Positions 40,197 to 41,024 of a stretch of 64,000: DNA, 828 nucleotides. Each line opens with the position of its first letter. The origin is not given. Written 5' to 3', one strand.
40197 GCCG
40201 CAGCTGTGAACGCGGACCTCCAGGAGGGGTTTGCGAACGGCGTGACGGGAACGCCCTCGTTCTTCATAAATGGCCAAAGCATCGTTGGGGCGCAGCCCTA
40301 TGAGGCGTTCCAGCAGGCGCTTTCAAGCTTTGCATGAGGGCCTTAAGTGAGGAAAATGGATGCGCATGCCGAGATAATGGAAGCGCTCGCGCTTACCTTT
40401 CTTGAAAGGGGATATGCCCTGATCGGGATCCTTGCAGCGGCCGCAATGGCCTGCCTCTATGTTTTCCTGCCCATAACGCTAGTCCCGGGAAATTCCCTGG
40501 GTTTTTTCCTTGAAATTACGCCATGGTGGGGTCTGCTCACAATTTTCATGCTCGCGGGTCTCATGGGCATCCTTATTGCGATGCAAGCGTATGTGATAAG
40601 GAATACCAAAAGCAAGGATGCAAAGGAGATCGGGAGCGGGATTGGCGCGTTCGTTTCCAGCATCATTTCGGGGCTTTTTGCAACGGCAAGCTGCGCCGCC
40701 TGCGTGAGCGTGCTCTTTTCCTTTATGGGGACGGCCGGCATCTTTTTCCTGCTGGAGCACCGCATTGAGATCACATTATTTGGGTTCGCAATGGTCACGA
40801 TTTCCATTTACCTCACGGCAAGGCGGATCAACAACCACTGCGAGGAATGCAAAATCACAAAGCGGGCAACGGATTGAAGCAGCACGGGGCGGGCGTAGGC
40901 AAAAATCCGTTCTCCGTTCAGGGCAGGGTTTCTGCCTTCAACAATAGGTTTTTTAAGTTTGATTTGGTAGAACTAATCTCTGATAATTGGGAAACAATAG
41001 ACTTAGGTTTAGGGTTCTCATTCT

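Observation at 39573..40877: DsbA-like oxidoreductase coupled to a small 4-TM protein with intramembrane CAAC and terminal CEEC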

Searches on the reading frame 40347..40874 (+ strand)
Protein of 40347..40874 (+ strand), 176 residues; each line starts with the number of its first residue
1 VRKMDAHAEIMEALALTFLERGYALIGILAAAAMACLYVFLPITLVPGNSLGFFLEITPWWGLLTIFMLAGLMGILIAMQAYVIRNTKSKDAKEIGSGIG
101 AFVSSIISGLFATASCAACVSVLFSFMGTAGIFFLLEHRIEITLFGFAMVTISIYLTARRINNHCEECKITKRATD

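Call 3: search_protein_families(library=pfam, proteins=[window:40347-40874:+], max_evalue=1)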
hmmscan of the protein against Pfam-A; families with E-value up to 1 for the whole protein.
window:40347-40874:+ (176 aa): 3 families
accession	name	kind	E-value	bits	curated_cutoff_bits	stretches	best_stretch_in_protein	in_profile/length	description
PF17555.7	TssN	-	0.26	11.1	30.3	1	37-156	35-155/274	Type VI secretion system, TssN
PF12822.12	ECF_trnsprt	-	0.41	11.1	30.7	0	25-147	40-145/169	ECF transporter, substrate-specific component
PF03203.19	MerC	-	0.86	10.6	27.6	0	110-157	9-54/108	MerC mercury resistance protein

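Call 4: search_protein_families(library=ncbifam, proteins=[window:40347-40874:+], max_evalue=1)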
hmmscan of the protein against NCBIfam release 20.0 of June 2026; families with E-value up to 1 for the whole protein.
window:40347-40874:+ (176 aa): 2 families
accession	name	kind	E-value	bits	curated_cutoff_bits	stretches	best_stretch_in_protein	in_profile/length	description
TIGR03662.1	Chlor_Arch_YYY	subfamily_domain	0.021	13.5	300.25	1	5-160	277-428/727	chlor_Arch_YYY domain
NF007839.0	PRK10551.1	equivalog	0.075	11.6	461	1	56-99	229-272/518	cyclic di-GMP phosphodiesterase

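Call 5: find_homologous_proteins(query=window:40347-40874:+, max_evalue=0.01)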
Query window:40347-40874:+ (176 aa): 7 proteins with E <= 0.01 among 202 candidates.
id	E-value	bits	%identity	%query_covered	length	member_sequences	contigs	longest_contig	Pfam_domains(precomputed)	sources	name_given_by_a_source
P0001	2.8e-105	367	100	98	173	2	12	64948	-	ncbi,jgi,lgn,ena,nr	ncbi:MAG TPA: hypothetical protein VJI13_00745 [Candidatus Norongarragalinales archaeon]|nr:hypothet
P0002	1.6e-66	241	66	96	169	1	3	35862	-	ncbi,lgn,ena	ncbi:MAG: hypothetical protein AABX01_00835 [Candidatus Micrarchaeota archaeon]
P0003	1.7e-64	235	64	97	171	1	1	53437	-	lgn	-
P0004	2.3e-64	234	64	95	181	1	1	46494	-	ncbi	ncbi:MAG: hypothetical protein ABH863_05905 [Candidatus Micrarchaeota archaeon]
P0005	5.5e-64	233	63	97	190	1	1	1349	-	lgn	-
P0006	2.1e-38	150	49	97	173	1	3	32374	-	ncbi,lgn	-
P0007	7.5e-35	138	50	89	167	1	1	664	-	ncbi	-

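Call 9: find_encoding_contigs(protein=P0002, flank=5000, max_places=3)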
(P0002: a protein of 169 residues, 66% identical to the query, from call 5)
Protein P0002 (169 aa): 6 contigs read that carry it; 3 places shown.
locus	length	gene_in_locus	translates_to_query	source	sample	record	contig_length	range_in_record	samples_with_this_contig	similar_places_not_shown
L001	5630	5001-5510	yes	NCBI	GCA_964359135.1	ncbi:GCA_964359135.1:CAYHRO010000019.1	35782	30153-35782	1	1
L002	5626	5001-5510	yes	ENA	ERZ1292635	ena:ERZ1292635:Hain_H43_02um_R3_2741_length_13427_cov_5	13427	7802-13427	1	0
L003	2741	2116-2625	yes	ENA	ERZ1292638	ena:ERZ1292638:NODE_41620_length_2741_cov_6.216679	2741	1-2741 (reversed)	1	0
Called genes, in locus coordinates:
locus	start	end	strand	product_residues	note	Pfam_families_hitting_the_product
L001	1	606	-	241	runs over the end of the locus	PF10706:Aminoglyc_resit (weak)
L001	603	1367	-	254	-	-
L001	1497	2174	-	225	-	PF13635:DUF4143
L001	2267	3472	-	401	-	-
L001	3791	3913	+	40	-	-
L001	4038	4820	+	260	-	PF13098:Thioredoxin_2 (faint), PF13462:Thioredoxin_4, PF01323:DSBA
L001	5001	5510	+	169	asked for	-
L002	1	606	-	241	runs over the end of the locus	PF10706:Aminoglyc_resit (weak)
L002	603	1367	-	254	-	-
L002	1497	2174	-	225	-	PF13635:DUF4143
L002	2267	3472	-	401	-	-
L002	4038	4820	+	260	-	PF13098:Thioredoxin_2 (faint), PF13462:Thioredoxin_4, PF01323:DSBA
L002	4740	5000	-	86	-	-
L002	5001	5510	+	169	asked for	-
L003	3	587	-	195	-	?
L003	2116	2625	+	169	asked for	-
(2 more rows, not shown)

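Call 10: find_encoding_contigs(protein=P0006, flank=5000, max_places=3)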
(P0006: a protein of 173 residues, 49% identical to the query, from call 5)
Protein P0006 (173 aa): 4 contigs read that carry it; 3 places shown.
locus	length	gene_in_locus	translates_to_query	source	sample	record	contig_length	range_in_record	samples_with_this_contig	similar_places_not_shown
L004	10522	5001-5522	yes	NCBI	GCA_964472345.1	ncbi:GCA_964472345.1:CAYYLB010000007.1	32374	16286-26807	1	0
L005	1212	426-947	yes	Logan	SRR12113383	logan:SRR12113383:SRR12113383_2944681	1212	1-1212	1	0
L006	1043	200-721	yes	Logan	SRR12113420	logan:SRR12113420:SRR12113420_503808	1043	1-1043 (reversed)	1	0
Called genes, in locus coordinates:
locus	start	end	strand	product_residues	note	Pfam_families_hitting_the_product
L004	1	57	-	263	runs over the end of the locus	PF07934:OGG_N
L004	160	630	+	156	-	PF01092:Ribosomal_S6e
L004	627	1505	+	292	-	-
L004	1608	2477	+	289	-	-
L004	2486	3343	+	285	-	PF24096:DUF7379 (weak)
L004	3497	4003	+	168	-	PF01047:MarR (faint), PF24034:DUF7343 (weak), PF12802:MarR_2 (weak)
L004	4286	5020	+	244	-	PF13462:Thioredoxin_4, PF13098:Thioredoxin_2 (weak), PF01323:DSBA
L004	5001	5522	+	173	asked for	-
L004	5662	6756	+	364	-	PF17963:Big_9 (faint), PF00801:PKD (faint), PF19410:DUF5980 (faint)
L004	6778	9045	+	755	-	PF17803:Cadherin_4 (faint), PF17963:Big_9 (faint), PF00801:PKD (faint), PF05345:He_PIG (faint), PF13620:CarboxypepD_reg (faint), PF18981:InlK_D3 (faint), PF18911:PKD_4 (weak)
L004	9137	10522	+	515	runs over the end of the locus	PF00271:Helicase_C, PF21280:Helicase_dom4_arc, PF14520:HHH_5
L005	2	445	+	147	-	?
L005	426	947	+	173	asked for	-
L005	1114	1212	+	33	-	?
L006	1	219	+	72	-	?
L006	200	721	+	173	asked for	-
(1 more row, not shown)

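Call 11: find_encoding_contigs(protein=P0003, flank=5000, max_places=2)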
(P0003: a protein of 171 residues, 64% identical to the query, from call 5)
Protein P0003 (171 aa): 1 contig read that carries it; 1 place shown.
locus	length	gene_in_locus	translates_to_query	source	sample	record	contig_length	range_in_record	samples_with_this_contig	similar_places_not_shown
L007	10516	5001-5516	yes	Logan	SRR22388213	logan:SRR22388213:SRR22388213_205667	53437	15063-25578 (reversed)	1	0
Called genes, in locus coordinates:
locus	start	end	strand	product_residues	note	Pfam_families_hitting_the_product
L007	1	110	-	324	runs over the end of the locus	PF02779:Transket_pyr, PF02780:Transketolase_C, PF22613:Transketolase_C_1 (weak)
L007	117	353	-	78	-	-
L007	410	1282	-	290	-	PF13292:DXP_synthase_N (faint), PF00456:Transketolase_N, PF00676:E1_dh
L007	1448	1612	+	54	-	-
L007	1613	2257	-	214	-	PF00923:TAL_FSA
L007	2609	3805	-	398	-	-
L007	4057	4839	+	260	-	PF13462:Thioredoxin_4, PF01323:DSBA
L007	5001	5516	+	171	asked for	-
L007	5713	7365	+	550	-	PF00118:Cpn60_TCP1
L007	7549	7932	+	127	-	-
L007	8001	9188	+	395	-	-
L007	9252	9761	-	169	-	PF01994:Trm56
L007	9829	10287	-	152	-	-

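Call 12: find_encoding_contigs(protein=P0004, flank=5000, max_places=2)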
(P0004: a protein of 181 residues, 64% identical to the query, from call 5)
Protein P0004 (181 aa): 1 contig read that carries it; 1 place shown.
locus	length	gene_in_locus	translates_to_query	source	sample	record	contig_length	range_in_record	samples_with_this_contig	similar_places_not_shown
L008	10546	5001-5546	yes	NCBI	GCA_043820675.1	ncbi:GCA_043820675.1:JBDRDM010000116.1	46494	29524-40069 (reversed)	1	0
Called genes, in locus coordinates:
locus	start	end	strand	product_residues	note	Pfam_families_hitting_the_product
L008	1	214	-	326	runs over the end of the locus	PF00389:2-Hacid_dh, PF02826:2-Hacid_dh_C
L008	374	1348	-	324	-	PF02779:Transket_pyr, PF02780:Transketolase_C, PF22613:Transketolase_C_1 (faint)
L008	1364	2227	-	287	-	PF13292:DXP_synthase_N (faint), PF00456:Transketolase_N, PF00676:E1_dh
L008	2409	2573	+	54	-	-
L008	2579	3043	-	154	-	-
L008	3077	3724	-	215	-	PF00923:TAL_FSA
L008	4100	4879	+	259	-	PF13098:Thioredoxin_2 (faint), PF13462:Thioredoxin_4, PF01323:DSBA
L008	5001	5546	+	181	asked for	-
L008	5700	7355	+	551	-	PF00118:Cpn60_TCP1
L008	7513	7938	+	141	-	-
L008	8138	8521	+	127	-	PF13742:tRNA_anti_2 (weak), PF01336:tRNA_anti-codon (weak)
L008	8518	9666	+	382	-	-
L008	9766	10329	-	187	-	PF01994:Trm56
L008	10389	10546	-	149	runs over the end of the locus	-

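Call 16: predict_structure(alignment_id=A1)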
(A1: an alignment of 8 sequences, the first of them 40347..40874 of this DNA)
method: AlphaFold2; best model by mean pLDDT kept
length: 176 residues; sequences in the alignment: 8
mean_pLDDT: 68.9   pTM: 0.66
mean pLDDT of the five models: 68.9, 67.7, 67.6, 66.9, 61.6
residues with pLDDT >= 90: 0; 70-90: 94; 50-70: 70; < 50: 12
segments of 3 or more residues with pLDDT < 50: 1-3, 169-176
pLDDT, mean of each block of 10 residues (from residue 1): 63 78 83 80 67 69 80 85 68 58 62 57 58 66 77 81 60 37
secondary structure, 60 per line:
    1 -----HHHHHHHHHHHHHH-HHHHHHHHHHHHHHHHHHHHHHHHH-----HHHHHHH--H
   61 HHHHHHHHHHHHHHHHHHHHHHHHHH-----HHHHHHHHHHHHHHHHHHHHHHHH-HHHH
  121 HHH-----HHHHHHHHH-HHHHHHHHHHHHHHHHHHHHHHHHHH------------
elements in order: H6-19 H21-45 H51-57 H60-86 H92-115 H117-123 H129-137 H139-164

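Call 17: search_protein_representatives(alignment_id=A1)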
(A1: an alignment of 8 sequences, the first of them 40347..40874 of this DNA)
Query: 8 sequences, 172 profile positions. Proteins with E-value up to 0.001 (for the whole library): 407; up to 1e-10: 263; up to 1e-30: 45. The best 150 are listed.
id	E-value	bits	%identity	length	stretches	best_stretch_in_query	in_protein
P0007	8.4e-70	250.4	-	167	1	2-166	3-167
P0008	2.1e-61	223.0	-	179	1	10-170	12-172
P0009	1.4e-57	210.6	-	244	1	6-169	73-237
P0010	6.2e-53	195.5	-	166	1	5-168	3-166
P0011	1.8e-48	181.0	-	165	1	34-168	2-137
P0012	2.5e-47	177.2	-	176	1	5-169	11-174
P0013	1.0e-44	168.7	-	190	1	8-170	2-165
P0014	4.4e-44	166.6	-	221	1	4-168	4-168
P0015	3.4e-43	163.8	-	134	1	4-134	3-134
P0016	4.8e-43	163.3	-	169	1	2-169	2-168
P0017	3.8e-42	160.4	-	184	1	10-170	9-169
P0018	4.7e-42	160.0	-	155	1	17-169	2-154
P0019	8.3e-42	159.2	-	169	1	7-168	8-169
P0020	1.5e-41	158.5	-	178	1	2-169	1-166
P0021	2.1e-40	154.7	-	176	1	8-168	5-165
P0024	1.8e-38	148.4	-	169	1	6-167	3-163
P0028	1.1e-37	145.8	-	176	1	6-168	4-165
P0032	2.6e-35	138.1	-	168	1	7-168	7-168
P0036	4.6e-33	130.8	-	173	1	1-167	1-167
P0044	9.2e-32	126.5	-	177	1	6-169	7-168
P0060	2.7e-29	118.5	-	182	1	2-170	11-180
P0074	9.7e-28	113.5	-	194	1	5-171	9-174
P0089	3.6e-26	108.4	-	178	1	19-167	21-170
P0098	3.5e-25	105.1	-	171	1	2-168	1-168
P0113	3.2e-24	102.0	-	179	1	3-170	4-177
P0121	1.8e-23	99.6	-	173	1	6-168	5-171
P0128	4.3e-23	98.3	-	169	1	5-166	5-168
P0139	3.3e-22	95.5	-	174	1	7-169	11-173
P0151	2.1e-21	92.8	-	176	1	4-169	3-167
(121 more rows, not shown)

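Call 21: search_protein_families(library=pfam, alignment_id=A2, max_evalue=0.01)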
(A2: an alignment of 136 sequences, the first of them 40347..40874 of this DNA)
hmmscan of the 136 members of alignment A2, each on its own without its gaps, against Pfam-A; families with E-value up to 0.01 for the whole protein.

A. member 1, window:40347-40874:+ (176 aa): 0 families

B. families by the number of members that match (of 136 scanned): 16 families
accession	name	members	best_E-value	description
PF10716.14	NdhL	1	0.00019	NADH dehydrogenase transmembrane subunit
PF09930.14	DUF2162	1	0.00088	Predicted transporter (DUF2162)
PF08733.15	PalH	1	0.0018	PalH/RIM21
PF12270.13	Cyt_c_ox_IV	1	0.0019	Cytochrome c oxidase subunit IV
PF00689.26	Cation_ATPase_C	1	0.0026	Cation transporting ATPase, C-terminus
PF03699.18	UPF0182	1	0.0028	Uncharacterised protein family (UPF0182)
PF06785.16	UPF0242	1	0.0041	Uncharacterised protein family (UPF0242) N-terminus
PF08285.16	DPM3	1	0.0043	Dolichol-phosphate mannosyltransferase subunit 3 (DPM3)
PF12676.12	DUF3796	1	0.0045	Protein of unknown function (DUF3796)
PF01757.29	Acyl_transf_3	1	0.0051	Acyltransferase domain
PF06027.18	SLC35F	1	0.0067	Solute carrier family 35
PF12822.12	ECF_trnsprt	1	0.0074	ECF transporter, substrate-specific component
PF02378.23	PTS_EIIC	1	0.0074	Phosphotransferase system, EIIC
PF05251.17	Ost5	1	0.0076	Oligosaccharyltransferase subunit 5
PF05277.18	DUF726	1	0.0088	Protein of unknown function (DUF726)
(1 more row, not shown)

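Call 22: search_solved_structures(query=A2, max_evalue=10, show_alignments=2)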
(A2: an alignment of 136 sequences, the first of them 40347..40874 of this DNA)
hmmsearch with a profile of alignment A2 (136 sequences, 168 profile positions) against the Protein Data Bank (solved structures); distinct sequences matched with E-value up to 10: 4.
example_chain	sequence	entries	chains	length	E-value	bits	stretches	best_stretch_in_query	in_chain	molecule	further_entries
4kp1_A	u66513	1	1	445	0.28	14.2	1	104-135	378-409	Isopropylmalate/citramalate isomerase large subunit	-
4nqy_A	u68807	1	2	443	0.28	14.2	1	104-135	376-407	Isopropylmalate/citramalate isomerase large subunit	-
6b85_J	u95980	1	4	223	0.4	13.7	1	17-103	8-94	TMHC4_R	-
11kc_A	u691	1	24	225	0.96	12.4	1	17-103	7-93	Designed nanoparticle O43-TM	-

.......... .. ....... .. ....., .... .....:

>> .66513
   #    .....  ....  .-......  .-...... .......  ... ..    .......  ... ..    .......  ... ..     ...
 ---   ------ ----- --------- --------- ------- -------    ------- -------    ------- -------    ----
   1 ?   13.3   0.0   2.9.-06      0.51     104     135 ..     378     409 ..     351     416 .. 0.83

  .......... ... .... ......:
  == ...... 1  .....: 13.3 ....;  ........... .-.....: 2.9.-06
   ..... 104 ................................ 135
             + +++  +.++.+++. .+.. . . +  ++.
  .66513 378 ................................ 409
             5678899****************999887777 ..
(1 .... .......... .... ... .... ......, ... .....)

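Call 29: find_homologous_proteins(query=A2, max_evalue=0.001)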
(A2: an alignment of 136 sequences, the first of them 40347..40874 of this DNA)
Query A2 (136 sequences) (176 aa, profile of the alignment): 34 proteins with E <= 0.001 among 8000 candidates.
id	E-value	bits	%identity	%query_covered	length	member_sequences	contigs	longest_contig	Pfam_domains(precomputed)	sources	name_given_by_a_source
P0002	2.8e-58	214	66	96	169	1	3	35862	-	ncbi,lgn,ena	ncbi:MAG: hypothetical protein AABX01_00835 [Candidatus Micrarchaeota archaeon]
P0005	2.1e-57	211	63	97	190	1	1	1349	-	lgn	-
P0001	6.4e-56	207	100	98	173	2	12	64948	-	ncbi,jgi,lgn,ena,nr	ncbi:MAG TPA: hypothetical protein VJI13_00745 [Candidatus Norongarragalinales archaeon]|nr:hypothet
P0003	1.3e-55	206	64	97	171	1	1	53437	-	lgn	-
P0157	4.0e-52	194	36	90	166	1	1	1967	-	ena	-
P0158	6.7e-52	194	30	93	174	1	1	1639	-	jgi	jgi:hypothetical protein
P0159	6.7e-51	190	28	90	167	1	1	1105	-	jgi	-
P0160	1.5e-50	189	23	94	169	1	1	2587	-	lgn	-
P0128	1.8e-50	189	28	75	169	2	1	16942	-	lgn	-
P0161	3.8e-50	188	25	91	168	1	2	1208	-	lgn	-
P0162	3.9e-50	188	28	73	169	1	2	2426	-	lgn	-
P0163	4.2e-50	188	25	75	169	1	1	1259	-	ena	-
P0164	5.1e-50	187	29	75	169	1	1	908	-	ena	-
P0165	9.8e-50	187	26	94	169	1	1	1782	-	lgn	-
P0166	9.9e-50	187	25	94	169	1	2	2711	-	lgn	-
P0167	1.0e-49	186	25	90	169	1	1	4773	-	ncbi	-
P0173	3.5e-48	182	24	90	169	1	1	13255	-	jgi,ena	-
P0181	2.7e-45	172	29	76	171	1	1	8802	-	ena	-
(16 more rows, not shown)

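Call 30: find_encoding_contigs(protein=P0128, flank=5000, max_places=2)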
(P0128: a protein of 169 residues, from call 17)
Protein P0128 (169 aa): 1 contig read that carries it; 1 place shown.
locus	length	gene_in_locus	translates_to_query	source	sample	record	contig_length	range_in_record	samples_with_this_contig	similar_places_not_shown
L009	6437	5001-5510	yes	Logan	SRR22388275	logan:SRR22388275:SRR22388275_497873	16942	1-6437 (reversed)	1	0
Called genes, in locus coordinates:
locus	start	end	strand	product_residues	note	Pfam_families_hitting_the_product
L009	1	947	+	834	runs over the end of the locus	PF00479:G6PD_N, PF02781:G6PD_C, PF02826:2-Hacid_dh_C (weak), PF03446:NAD_binding_2, PF00393:6PGD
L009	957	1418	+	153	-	PF00782:DSPc, PF22785:Tc-R-P, PF22784:PTP-SAK, PF22741:PTP-NADK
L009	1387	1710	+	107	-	-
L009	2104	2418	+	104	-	PF01022:HTH_5, PF01978:TrmB (weak)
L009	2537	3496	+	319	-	-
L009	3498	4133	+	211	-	PF01209:Ubie_methyltran, PF13489:Methyltransf_23, PF02353:CMAS, PF13649:Methyltransf_25, PF13847:Methyltransf_31, PF08241:Methyltransf_11, PF08242:Methyltransf_12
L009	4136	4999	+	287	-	-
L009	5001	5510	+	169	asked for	-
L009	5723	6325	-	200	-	-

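Call 31: find_encoding_contigs(protein=P0173, flank=5000, max_places=2)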
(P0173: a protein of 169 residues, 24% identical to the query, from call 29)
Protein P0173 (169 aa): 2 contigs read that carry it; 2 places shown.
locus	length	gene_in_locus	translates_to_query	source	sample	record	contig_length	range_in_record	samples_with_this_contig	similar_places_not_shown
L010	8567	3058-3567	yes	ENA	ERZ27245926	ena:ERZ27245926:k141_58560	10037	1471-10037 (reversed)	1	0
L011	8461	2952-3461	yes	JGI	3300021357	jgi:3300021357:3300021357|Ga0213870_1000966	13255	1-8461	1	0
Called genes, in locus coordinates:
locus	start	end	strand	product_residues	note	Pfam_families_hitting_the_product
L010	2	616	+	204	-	?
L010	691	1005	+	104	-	PF01022:HTH_5, PF01978:TrmB (weak)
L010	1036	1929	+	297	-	PF02683:DsbD_TM (weak)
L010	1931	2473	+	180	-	-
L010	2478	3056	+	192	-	-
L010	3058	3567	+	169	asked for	-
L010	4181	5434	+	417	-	PF01471:PG_binding_1 (weak)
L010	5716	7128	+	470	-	-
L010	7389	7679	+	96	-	-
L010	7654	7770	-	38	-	-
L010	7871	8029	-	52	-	-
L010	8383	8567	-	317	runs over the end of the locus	-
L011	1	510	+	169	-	?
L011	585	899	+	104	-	PF01022:HTH_5, PF01978:TrmB (weak)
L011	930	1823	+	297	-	PF02683:DsbD_TM (weak)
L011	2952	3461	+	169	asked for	-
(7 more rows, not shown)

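Call 32: find_encoding_contigs(protein=P0181, flank=5000, max_places=2)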
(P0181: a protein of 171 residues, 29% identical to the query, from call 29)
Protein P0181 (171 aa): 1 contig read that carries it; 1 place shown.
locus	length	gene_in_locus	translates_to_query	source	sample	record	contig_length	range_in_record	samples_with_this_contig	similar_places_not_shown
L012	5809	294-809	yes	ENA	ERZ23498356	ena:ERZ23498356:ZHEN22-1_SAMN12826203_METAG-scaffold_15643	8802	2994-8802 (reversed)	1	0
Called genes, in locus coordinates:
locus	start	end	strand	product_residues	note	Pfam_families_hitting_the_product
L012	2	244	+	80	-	?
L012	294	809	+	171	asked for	-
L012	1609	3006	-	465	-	PF07394:DUF1501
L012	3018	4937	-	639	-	PF08811:DUF1800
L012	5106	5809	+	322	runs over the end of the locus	PF12760:Zn_ribbon_IS1595, PF12762:DDE_Tnp_IS1595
